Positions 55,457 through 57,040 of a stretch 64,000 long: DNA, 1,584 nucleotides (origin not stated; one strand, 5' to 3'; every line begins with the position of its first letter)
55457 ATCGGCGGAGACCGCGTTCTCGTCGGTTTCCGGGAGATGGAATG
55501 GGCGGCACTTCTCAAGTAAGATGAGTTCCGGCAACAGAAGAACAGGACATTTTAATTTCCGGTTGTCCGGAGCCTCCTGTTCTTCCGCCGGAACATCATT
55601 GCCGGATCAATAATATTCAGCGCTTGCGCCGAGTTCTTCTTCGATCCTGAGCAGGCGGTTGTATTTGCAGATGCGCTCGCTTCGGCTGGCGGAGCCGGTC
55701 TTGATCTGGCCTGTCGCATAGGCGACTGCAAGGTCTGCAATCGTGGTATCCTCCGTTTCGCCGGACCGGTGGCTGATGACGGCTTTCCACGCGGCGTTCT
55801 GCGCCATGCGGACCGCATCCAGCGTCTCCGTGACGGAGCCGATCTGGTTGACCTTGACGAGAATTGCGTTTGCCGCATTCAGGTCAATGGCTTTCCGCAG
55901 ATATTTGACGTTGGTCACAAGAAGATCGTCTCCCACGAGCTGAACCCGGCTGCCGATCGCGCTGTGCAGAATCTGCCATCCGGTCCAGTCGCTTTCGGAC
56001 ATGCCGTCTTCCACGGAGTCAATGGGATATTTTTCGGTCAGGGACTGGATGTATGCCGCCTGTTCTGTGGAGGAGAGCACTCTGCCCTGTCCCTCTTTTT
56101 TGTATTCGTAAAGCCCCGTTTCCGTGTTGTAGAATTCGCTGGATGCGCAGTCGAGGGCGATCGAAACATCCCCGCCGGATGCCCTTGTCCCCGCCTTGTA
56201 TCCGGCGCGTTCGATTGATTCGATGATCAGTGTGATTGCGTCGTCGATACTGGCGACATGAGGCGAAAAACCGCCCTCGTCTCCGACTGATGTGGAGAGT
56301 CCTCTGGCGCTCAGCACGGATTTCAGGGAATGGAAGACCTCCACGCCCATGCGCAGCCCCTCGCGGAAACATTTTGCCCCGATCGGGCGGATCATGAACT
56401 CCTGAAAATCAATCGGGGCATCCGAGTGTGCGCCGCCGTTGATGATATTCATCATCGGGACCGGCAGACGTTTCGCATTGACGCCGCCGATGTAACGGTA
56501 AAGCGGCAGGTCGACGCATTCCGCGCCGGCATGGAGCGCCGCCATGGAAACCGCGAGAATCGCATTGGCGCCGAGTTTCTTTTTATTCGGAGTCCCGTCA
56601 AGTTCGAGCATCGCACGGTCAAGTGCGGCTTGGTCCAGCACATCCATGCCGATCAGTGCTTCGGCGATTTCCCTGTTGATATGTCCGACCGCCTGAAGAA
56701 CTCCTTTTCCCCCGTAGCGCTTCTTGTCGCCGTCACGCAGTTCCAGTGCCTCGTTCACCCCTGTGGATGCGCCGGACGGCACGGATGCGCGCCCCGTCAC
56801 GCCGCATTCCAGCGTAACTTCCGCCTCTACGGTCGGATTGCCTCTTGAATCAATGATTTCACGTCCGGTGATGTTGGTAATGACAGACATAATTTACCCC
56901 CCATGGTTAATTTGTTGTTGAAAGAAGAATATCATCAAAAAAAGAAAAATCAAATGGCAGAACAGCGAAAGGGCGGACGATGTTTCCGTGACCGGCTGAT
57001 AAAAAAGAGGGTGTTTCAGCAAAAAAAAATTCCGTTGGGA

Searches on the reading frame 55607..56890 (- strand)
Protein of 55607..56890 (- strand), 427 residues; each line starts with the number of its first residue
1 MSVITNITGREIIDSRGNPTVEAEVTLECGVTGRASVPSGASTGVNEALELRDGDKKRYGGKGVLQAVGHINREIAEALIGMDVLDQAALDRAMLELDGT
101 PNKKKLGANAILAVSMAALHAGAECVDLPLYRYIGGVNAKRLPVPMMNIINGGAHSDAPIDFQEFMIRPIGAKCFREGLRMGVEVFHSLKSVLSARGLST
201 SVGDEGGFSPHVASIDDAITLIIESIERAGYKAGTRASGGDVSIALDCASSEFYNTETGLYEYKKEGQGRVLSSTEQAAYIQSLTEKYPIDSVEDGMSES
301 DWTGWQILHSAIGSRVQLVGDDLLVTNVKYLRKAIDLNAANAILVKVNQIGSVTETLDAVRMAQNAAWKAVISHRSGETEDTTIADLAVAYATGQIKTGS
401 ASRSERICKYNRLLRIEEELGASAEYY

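Call 10: search_protein_families(library=pfam, proteins=[window:55607-56890:-], max_evalue=0.01)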
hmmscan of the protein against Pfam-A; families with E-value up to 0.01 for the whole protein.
window:55607-56890:- (427 aa): 4 families
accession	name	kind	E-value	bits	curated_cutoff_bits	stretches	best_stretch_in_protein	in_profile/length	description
PF00113.28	Enolase_C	-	4e-121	404.3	21.5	1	141-426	3-287/296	Enolase, C-terminal TIM barrel domain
PF03952.21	Enolase_N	-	5.4e-59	198.5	35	1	4-134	1-131/131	Enolase, N-terminal domain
PF13378.12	MR_MLE_C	-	2.3e-06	27.9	29.4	1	274-401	57-179/219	Enolase C-terminal domain-like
PF07476.17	MAAL_C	-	1.6e-05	24.6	27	1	309-395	133-218/249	Methylaspartate ammonia-lyase C-terminus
